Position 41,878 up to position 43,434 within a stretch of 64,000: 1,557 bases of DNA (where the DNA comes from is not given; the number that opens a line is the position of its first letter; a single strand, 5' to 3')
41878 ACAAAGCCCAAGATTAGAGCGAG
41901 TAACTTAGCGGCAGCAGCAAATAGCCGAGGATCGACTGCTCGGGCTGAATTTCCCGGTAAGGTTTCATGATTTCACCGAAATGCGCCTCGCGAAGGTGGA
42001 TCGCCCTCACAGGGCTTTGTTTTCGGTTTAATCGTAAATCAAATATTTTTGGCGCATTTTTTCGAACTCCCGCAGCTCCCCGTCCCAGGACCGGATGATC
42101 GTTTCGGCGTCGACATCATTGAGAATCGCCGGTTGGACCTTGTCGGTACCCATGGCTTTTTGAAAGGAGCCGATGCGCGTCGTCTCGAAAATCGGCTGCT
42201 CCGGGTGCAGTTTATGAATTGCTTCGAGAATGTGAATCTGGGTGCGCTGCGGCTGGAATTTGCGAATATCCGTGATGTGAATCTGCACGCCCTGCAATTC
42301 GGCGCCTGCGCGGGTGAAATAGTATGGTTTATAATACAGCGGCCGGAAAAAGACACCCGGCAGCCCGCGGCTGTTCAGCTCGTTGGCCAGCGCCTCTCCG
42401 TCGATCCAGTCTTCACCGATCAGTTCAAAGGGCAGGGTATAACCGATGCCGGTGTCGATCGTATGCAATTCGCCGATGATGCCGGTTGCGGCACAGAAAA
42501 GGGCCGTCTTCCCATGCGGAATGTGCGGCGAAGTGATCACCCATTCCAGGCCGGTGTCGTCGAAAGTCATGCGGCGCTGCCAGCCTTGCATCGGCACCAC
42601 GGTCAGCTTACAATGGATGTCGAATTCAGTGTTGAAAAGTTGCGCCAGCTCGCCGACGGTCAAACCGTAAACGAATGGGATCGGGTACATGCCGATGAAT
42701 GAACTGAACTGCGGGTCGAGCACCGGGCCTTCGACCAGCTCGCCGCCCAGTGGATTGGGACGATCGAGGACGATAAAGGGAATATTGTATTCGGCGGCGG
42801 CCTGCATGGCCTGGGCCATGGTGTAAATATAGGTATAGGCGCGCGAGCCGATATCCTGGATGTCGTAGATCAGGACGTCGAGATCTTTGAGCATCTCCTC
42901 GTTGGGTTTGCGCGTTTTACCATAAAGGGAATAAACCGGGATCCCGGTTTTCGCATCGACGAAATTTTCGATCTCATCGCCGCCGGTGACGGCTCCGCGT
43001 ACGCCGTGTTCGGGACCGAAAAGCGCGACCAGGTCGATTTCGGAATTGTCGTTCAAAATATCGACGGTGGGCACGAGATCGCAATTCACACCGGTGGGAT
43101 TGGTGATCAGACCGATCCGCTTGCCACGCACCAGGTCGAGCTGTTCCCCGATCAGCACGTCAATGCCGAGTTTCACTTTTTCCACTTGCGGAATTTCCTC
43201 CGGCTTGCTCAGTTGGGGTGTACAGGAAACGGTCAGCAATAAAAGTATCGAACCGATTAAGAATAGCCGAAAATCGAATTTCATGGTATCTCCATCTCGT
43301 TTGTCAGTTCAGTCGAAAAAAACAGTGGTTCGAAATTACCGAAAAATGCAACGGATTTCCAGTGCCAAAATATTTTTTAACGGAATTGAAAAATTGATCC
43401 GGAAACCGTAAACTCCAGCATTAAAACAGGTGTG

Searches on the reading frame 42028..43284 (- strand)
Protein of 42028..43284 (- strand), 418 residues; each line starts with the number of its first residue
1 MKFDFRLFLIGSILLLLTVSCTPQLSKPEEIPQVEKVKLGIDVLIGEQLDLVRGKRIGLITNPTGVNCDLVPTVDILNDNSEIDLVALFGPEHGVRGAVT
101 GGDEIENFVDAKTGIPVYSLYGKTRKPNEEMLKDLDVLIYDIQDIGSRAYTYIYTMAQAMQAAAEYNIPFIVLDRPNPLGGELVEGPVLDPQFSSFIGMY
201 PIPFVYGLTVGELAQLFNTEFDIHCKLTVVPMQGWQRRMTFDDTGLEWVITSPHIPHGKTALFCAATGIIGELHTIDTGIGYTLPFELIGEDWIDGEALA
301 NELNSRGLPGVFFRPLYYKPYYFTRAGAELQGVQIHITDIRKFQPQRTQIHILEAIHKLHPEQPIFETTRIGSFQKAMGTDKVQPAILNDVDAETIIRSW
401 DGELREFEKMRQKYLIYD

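Call 54: search_protein_families(library=pfam, proteins=[window:42028-43284:-], max_evalue=0.00001)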
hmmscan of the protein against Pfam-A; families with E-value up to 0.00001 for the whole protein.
window:42028-43284:- (418 aa): 2 families
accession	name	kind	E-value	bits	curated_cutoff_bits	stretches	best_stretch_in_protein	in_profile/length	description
PF07075.17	NamZ_N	-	7.1e-89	297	26.9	1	57-257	1-201/203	Exo-beta-N-acetylmuramidase NamZ, N-terminal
PF20732.2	NamZ_C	-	5.6e-40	138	25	1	266-417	5-152/152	Exo-beta-N-acetylmuramidase NamZ, C-terminal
